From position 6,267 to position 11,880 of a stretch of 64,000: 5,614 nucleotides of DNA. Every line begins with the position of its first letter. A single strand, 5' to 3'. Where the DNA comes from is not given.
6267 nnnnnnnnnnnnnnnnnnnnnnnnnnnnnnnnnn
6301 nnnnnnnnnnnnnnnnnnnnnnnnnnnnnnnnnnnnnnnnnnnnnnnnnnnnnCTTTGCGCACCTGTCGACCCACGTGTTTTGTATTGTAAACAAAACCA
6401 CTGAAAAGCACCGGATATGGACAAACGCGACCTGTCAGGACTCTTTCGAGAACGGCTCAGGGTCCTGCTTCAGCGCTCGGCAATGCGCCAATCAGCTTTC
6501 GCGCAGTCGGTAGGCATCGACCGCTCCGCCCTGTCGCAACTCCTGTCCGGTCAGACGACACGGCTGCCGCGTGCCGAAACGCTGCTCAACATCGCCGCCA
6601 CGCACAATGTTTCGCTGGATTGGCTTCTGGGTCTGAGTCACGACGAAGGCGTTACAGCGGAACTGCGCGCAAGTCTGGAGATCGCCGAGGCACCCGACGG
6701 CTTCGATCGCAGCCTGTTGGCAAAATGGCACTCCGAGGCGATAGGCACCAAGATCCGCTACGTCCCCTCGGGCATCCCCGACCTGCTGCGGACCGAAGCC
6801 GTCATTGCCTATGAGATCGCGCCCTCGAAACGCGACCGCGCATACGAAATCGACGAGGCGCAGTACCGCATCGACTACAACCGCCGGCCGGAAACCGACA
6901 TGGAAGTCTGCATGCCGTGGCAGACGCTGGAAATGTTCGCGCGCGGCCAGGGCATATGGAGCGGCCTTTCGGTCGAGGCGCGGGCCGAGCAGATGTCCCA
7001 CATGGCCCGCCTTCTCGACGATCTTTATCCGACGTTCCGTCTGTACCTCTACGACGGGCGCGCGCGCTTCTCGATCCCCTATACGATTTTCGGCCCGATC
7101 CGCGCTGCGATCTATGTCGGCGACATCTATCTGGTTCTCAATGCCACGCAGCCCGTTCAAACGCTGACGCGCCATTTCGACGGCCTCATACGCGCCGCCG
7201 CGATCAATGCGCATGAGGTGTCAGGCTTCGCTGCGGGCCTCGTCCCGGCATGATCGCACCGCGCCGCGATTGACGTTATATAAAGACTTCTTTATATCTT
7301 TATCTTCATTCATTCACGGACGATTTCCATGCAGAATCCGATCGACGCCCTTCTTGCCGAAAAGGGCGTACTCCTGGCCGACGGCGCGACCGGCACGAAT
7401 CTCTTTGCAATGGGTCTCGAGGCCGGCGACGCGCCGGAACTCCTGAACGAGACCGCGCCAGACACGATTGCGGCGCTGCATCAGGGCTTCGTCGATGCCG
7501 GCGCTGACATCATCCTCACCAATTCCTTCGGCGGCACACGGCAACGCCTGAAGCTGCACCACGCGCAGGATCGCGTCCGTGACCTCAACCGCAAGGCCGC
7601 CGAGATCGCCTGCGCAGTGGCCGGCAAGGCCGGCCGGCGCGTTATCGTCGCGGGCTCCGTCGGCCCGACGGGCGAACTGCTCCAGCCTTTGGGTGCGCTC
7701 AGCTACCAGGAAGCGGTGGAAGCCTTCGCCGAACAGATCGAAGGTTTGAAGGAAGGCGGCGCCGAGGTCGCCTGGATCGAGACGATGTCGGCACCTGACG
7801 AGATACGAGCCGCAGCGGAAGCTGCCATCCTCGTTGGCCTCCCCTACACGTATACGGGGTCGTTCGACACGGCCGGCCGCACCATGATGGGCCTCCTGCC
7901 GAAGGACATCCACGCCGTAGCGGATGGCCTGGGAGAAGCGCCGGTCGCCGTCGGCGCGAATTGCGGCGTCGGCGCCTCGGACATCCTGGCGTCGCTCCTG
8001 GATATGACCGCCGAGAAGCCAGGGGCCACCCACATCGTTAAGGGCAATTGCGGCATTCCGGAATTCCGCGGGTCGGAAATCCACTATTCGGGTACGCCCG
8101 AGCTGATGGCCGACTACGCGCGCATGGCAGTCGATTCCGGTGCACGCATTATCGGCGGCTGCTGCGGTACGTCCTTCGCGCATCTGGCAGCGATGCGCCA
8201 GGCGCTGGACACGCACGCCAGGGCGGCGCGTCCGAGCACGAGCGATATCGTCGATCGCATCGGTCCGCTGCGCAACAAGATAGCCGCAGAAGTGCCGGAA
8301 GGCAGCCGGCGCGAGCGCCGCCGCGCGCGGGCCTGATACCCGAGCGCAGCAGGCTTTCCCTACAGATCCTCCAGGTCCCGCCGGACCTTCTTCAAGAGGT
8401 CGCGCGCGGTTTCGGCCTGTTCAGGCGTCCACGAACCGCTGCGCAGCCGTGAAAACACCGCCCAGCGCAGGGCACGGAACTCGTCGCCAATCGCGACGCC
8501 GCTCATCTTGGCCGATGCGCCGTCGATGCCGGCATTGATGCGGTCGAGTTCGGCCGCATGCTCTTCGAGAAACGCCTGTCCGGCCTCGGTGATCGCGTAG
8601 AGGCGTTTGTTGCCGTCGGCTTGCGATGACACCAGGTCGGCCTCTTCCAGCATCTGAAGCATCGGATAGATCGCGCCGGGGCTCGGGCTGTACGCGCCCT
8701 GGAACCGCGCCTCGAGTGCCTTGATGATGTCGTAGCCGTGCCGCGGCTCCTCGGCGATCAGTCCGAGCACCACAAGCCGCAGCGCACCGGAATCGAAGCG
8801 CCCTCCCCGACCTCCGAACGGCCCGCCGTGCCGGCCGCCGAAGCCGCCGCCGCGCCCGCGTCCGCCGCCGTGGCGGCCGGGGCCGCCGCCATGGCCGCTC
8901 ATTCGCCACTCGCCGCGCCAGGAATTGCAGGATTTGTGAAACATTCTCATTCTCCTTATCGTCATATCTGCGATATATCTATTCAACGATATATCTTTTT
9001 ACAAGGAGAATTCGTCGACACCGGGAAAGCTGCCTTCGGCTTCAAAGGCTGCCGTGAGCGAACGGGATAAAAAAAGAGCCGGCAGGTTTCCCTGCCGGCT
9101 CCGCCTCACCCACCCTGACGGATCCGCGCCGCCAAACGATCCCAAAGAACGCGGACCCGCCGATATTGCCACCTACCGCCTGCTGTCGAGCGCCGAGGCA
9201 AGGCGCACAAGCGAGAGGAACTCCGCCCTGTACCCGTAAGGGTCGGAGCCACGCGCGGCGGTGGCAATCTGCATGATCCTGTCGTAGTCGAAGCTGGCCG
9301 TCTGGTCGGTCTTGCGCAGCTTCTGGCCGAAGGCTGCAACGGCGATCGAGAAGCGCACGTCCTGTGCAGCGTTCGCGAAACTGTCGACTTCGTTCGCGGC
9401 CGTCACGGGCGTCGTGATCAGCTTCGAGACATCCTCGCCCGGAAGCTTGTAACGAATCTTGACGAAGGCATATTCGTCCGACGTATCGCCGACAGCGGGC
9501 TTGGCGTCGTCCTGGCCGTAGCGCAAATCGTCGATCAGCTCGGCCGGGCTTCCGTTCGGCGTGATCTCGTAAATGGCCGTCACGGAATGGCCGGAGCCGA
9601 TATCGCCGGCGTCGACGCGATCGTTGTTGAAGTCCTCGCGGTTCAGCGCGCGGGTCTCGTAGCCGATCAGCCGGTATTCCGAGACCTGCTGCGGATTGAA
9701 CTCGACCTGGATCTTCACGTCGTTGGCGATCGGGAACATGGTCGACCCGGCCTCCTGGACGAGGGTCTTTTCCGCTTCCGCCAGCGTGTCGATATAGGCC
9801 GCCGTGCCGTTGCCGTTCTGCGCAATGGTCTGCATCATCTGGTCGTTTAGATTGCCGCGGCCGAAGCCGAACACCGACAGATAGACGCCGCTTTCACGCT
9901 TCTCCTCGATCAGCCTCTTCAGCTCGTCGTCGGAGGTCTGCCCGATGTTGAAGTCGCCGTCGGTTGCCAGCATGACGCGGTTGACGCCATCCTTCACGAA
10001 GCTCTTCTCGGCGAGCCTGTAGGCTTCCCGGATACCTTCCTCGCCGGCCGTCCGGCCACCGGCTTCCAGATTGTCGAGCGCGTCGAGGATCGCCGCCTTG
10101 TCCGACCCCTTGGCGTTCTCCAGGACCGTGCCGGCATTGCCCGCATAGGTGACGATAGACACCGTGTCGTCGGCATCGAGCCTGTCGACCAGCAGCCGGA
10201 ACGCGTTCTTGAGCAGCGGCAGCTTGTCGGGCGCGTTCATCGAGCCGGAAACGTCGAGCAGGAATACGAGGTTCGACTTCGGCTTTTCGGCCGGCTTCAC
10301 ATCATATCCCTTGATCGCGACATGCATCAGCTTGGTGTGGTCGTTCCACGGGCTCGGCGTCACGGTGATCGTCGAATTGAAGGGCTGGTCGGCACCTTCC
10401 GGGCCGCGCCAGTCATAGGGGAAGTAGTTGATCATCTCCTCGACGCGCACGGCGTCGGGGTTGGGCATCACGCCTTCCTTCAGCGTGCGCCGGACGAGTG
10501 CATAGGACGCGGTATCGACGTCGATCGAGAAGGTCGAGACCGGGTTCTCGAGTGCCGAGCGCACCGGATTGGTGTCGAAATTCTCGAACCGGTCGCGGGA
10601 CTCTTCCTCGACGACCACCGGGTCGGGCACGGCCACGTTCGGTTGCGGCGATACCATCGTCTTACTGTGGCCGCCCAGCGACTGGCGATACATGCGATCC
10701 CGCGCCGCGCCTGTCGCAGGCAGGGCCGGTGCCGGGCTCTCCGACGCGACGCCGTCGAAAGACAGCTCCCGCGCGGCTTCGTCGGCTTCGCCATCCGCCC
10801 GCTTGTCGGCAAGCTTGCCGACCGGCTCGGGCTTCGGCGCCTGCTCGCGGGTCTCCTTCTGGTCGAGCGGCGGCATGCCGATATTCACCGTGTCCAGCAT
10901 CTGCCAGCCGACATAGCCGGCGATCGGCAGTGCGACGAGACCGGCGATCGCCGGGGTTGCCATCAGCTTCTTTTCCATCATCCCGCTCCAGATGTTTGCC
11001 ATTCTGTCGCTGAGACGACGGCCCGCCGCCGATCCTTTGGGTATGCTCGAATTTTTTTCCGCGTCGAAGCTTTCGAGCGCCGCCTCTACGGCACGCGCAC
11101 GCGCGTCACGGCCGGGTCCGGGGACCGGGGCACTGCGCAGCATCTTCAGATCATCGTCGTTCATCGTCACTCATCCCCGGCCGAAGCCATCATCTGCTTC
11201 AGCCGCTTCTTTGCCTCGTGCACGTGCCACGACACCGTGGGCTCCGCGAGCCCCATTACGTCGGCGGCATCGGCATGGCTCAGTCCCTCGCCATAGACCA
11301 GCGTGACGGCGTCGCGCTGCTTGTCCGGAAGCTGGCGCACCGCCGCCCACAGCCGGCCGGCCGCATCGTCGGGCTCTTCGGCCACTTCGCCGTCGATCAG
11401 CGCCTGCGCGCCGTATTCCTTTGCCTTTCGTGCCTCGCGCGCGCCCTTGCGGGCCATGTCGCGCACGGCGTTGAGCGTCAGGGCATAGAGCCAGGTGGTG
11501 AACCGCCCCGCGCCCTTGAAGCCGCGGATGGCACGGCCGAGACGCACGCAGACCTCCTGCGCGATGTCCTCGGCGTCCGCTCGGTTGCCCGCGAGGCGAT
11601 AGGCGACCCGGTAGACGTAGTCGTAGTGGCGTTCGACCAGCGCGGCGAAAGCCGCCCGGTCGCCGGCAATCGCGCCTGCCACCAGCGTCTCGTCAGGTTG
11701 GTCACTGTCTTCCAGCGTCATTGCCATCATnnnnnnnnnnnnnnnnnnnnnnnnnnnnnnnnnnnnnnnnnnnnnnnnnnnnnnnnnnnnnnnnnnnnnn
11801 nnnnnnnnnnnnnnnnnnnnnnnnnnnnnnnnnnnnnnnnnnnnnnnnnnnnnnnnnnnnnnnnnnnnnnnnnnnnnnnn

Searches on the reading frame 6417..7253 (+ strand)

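Call 39: search_protein_families(library=pfam, proteins=[window:6417-7253:+], max_evalue=0.00001)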
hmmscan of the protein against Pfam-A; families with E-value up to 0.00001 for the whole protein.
window:6417-7253:+ (278 aa): 1 family
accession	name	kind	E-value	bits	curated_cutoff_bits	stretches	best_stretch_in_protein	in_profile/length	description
PF01381.28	HTH_3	-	5.1e-08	33.3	23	1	19-70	6-55/55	Helix-turn-helix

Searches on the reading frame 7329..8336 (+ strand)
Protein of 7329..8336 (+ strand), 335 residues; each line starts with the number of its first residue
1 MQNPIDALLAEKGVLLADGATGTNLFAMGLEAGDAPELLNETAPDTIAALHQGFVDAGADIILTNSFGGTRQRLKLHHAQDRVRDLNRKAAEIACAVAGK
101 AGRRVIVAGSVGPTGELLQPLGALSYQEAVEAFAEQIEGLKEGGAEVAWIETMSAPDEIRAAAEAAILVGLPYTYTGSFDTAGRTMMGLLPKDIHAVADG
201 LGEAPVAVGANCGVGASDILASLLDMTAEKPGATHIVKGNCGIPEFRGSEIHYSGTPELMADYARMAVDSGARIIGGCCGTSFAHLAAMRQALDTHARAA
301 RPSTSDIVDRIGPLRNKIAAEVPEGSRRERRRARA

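Call 39: search_protein_families(library=pfam, proteins=[window:7329-8336:+], max_evalue=0.00001)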
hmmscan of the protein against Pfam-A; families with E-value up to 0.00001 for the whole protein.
window:7329-8336:+ (335 aa): 1 family
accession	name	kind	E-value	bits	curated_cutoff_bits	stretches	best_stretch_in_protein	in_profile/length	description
PF02574.22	S-methyl_trans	-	6.4e-62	210.4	22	1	15-293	1-283/283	Homocysteine S-methyltransferase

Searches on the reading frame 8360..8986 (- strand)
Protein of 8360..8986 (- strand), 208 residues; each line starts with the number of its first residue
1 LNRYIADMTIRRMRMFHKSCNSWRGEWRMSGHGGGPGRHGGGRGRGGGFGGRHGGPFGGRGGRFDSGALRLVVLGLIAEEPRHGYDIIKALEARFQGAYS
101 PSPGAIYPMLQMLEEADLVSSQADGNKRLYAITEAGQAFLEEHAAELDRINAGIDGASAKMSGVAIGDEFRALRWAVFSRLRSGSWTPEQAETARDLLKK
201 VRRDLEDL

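Call 39: search_protein_families(library=pfam, proteins=[window:8360-8986:-], max_evalue=0.00001)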
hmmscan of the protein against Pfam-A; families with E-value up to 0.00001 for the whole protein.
window:8360-8986:- (208 aa): 1 family
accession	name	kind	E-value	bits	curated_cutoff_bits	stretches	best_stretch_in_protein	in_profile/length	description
PF03551.20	PadR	-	9e-20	70.9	27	1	73-142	1-75/75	Transcriptional regulator PadR-like family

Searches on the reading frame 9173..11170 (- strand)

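Call 39: search_protein_families(library=pfam, proteins=[window:9173-11170:-], max_evalue=0.00001)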
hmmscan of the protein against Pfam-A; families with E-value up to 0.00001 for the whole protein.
window:9173-11170:- (665 aa): 5 families
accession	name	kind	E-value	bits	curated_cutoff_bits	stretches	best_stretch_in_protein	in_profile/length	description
PF12034.13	YfbK_C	-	3.2e-71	239.7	25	1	476-660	1-183/184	Uncharacterized protein YfbK, C-terminal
PF12450.13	vWF_A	-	1.2e-35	121.9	25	1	191-283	3-94/94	von Willebrand factor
PF00092.34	VWA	-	6.8e-19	69.2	23.8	1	300-465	1-166/174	von Willebrand factor type A domain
PF13519.12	VWA_2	-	2.3e-14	54.3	27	1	301-405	1-106/107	von Willebrand factor type A domain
PF13768.12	VWA_3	-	1.1e-10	42.3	27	1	300-457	2-153/155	von Willebrand factor type A domain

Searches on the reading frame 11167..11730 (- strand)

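Call 40: search_protein_families(library=pfam, proteins=[window:11167-11730:-], max_evalue=0.00001)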
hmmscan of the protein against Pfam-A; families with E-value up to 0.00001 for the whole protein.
window:11167-11730:- (187 aa): 3 families
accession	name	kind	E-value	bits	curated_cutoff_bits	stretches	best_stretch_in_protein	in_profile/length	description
PF04542.20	Sigma70_r2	-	5.5e-19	68.2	24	1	31-98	1-70/71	Sigma-70 region 2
PF08281.18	Sigma70_r4_2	-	1.1e-13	51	25.7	1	126-177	3-54/54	Sigma-70, region 4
PF04545.22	Sigma70_r4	-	7.2e-09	35.5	24.1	1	131-179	2-50/50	Sigma-70, region 4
